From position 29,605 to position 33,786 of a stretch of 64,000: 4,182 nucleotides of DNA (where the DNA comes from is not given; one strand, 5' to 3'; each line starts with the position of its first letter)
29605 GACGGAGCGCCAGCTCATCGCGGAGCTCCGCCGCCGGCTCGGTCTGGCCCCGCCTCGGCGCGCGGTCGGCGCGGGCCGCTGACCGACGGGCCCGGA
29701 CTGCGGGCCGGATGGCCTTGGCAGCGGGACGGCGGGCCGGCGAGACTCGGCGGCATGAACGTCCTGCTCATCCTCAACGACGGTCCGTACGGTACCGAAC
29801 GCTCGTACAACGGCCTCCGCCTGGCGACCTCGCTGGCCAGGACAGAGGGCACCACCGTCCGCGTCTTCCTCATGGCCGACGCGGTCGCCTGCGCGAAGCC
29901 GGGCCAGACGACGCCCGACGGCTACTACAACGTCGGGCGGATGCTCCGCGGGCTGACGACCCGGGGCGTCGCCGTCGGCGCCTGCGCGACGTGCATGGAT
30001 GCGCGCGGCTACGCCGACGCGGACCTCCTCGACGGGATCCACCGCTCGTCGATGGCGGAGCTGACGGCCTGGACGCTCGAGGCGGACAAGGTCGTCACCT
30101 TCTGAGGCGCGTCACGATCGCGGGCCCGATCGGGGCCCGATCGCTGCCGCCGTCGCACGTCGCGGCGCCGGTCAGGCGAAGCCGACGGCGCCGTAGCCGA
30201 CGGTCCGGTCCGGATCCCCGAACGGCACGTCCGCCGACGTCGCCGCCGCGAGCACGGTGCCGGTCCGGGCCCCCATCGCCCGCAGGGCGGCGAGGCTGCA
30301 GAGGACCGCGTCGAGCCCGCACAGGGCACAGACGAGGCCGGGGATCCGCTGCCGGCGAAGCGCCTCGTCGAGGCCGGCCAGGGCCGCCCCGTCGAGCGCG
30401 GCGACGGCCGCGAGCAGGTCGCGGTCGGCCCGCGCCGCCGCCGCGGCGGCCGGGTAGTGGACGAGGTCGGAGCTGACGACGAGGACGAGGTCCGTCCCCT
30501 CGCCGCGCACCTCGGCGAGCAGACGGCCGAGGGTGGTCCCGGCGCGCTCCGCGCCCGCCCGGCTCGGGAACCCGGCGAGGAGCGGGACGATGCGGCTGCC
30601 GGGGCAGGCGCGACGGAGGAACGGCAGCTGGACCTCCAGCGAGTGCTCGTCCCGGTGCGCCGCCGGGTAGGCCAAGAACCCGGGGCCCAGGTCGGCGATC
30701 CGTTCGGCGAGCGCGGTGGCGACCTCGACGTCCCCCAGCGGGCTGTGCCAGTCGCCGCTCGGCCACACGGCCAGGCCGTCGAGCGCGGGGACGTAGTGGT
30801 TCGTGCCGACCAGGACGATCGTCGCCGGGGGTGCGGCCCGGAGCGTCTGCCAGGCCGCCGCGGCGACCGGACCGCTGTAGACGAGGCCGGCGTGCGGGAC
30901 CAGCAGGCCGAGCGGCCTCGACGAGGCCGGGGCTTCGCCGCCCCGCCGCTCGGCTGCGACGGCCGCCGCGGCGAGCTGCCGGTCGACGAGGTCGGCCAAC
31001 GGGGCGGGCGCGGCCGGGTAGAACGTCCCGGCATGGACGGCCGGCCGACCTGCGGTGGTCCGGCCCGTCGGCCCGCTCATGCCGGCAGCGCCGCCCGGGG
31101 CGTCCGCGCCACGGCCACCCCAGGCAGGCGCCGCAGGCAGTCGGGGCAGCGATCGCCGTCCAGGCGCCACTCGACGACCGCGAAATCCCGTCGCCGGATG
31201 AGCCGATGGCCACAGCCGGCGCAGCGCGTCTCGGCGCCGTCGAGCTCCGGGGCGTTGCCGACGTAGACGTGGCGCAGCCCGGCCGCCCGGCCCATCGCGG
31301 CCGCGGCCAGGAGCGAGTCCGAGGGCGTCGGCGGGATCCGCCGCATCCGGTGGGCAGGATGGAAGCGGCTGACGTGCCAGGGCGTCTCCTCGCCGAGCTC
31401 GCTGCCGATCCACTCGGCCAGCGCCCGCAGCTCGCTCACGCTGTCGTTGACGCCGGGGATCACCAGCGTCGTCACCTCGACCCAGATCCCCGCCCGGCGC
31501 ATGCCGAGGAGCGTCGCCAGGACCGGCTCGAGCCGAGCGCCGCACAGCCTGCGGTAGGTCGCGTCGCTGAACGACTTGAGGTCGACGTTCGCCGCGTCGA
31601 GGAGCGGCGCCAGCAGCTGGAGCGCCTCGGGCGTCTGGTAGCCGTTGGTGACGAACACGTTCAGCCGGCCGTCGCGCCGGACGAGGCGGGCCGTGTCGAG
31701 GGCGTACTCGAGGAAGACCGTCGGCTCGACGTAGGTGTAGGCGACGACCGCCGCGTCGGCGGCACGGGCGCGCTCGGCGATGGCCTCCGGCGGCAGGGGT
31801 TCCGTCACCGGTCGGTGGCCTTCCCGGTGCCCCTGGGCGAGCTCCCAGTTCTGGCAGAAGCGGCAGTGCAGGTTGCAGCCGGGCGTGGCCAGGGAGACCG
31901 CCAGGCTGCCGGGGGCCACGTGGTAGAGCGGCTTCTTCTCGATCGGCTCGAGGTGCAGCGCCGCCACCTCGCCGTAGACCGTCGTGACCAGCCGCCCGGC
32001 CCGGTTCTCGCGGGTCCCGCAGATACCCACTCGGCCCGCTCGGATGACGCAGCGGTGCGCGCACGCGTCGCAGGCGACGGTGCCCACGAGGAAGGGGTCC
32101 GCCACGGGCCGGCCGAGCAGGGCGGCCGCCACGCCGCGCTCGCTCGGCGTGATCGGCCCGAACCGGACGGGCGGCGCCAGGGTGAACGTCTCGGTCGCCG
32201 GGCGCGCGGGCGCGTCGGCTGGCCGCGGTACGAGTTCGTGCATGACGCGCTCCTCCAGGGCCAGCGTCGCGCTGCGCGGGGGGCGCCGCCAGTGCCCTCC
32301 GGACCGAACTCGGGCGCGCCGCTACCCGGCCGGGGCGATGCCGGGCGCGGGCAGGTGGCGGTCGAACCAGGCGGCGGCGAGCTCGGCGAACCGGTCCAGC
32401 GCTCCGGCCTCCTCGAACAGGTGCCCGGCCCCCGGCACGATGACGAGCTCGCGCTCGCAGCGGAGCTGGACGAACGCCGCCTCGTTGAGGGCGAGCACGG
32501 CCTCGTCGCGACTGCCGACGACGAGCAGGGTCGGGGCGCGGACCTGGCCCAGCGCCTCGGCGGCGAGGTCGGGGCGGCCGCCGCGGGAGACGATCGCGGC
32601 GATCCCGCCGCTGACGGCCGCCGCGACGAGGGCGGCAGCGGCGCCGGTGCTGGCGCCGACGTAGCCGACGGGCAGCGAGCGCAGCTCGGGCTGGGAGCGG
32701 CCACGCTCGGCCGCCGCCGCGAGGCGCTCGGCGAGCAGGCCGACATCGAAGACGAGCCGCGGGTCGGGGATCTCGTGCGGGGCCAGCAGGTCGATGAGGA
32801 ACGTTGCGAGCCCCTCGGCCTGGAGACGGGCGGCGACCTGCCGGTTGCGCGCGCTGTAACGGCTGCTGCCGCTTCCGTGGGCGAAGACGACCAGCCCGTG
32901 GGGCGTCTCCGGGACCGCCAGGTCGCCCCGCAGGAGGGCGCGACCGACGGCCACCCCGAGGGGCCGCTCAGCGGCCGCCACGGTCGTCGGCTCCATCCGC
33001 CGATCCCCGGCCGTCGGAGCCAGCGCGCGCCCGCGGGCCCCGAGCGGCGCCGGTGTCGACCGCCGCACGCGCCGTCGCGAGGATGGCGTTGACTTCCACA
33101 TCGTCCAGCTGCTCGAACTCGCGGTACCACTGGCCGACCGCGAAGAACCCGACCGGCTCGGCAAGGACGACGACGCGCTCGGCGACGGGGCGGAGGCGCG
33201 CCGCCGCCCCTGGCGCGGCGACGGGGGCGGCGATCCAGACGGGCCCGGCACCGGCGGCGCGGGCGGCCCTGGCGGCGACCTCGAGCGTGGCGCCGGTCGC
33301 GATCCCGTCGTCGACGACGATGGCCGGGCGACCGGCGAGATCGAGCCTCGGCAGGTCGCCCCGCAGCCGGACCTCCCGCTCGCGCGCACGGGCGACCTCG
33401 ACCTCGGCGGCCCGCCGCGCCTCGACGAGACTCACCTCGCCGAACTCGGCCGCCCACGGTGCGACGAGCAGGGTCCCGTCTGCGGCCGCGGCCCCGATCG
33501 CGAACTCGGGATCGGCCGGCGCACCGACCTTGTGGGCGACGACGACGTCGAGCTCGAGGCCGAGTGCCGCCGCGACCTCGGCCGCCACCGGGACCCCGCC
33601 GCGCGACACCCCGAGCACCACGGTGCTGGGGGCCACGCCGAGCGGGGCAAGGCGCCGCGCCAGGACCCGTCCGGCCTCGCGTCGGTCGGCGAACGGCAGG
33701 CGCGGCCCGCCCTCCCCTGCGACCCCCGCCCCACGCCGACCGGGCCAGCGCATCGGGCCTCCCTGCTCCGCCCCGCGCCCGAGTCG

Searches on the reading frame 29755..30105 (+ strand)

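Call 37: search_protein_families(library=pfam, proteins=[window:29755-30105:+], max_evalue=0.0001)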
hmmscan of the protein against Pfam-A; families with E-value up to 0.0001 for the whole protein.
window:29755-30105:+ (116 aa): 1 family
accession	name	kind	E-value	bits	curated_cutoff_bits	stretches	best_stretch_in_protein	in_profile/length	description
PF02635.20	DsrE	-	1.2e-24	87.2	22.7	1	1-116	1-116/116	DsrE/DsrF-like family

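Call 52: search_protein_families(library=ncbifam, proteins=[window:29755-30105:+], max_evalue=0.00001)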
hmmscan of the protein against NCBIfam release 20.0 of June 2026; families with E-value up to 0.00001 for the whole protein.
window:29755-30105:+ (116 aa): 1 family
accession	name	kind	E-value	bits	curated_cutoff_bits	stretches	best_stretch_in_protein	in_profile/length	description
TIGR03012.1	sulf_tusD_dsrE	equivalog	1.2e-07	31.6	89.25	1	4-116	3-127/127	sulfurtransferase complex subunit TusD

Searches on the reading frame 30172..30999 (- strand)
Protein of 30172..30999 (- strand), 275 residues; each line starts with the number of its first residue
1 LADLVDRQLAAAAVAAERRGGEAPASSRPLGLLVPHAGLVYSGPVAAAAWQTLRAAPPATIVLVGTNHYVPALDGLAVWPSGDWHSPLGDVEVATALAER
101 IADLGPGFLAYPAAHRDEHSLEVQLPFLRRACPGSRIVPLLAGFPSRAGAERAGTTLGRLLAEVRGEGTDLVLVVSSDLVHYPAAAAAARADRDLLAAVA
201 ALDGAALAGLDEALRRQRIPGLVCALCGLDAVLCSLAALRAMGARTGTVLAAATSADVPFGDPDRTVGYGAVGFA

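Call 37: search_protein_families(library=pfam, proteins=[window:30172-30999:-], max_evalue=0.0001)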
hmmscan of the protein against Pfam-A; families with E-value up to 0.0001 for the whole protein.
window:30172-30999:- (275 aa): 1 family
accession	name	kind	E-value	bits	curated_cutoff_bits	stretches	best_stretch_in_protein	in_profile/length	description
PF01875.22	Memo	-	1.2e-41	143.2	27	1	32-271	36-267/269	Memo-like protein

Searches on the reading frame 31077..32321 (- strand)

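Call 8: search_protein_families(library=pfam, proteins=[window:31077-32321:-], max_evalue=0.00001)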
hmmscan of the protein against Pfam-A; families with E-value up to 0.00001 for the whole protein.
window:31077-32321:- (414 aa): 1 family
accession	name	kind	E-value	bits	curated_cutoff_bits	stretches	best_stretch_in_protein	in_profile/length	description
PF04055.27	Radical_SAM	-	1.5e-23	84.2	29.5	1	146-294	4-157/166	Radical SAM superfamily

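Call 52: search_protein_families(library=ncbifam, proteins=[window:31077-32243:-], max_evalue=0.00001)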
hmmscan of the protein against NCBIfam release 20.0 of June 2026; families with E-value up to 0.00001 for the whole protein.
window:31077-32243:- (388 aa): 10 families
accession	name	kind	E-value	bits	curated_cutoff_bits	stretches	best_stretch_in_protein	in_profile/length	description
TIGR04337.1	AmmeMemoSam_rS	hypoth_equivalog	2.7e-99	332.3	220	1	54-377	10-333/349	AmmeMemoRadiSam system radical SAM enzyme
TIGR02494.1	PFLE_PFLC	subfamily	1.2e-12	47.8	174.35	1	173-295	133-255/293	glycyl-radical enzyme activating protein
TIGR04041.1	activase_YjjW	hypoth_equivalog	1.3e-12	47.7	250.2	1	173-296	118-240/276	YjjW family glycine radical enzyme activase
TIGR02493.1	PFLA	equivalog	1.4e-10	41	231.75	1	120-280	22-184/235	pyruvate formate-lyase-activating protein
TIGR02495.1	NrdG2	equivalog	5.7e-10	38.9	131.15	1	111-281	14-182/193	anaerobic ribonucleoside-triphosphate reductase activating protein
NF048010.1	SfplDhtActHpsHDes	equivalog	5.8e-09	35.2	430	1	173-295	141-264/298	(2S)-3-sulfopropanediol dehydratase activating enzyme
TIGR04003.1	rSAM_BssD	equivalog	4.5e-08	32.6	496.45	1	168-281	132-246/314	[benzylsuccinate synthase]-activating enzyme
TIGR02666.1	moaA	equivalog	4.8e-07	29.1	284.05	1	116-279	14-180/336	GTP 3',8-cyclase MoaA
TIGR04395.1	cutC_activ_rSAM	equivalog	2.4e-06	27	360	0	180-279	146-245/309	choline TMA-lyase-activating enzyme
TIGR04038.1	tatD_link_rSAM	subfamily_domain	2.9e-06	27.2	129.7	1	120-278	15-181/192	TatD family nuclease-associated radical SAM protein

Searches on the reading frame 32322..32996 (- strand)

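Call 37: search_protein_families(library=pfam, proteins=[window:32322-32996:-], max_evalue=0.0001)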
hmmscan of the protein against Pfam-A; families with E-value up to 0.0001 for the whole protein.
window:32322-32996:- (224 aa): 3 families
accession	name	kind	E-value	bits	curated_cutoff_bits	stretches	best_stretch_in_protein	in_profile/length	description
PF12146.15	Hydrolase_4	-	1e-05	25.4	27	0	31-70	2-39/239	Serine aminopeptidase, S33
PF01738.24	DLH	-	1.5e-05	25.1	21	1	26-199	5-193/217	Dienelactone hydrolase family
PF12697.13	Abhydrolase_6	-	6.9e-05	24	26.3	0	144-205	157-216/217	Alpha/beta hydrolase family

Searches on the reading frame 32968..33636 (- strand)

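Call 37: search_protein_families(library=pfam, proteins=[window:32968-33636:-], max_evalue=0.0001)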
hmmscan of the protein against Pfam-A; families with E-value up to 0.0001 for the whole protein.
window:32968-33636:- (222 aa): 1 family
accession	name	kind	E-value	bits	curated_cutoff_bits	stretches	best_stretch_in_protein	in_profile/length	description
PF00156.33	Pribosyltran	-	2.7e-12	46.7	26.3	1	5-145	31-130/158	Phosphoribosyl transferase domain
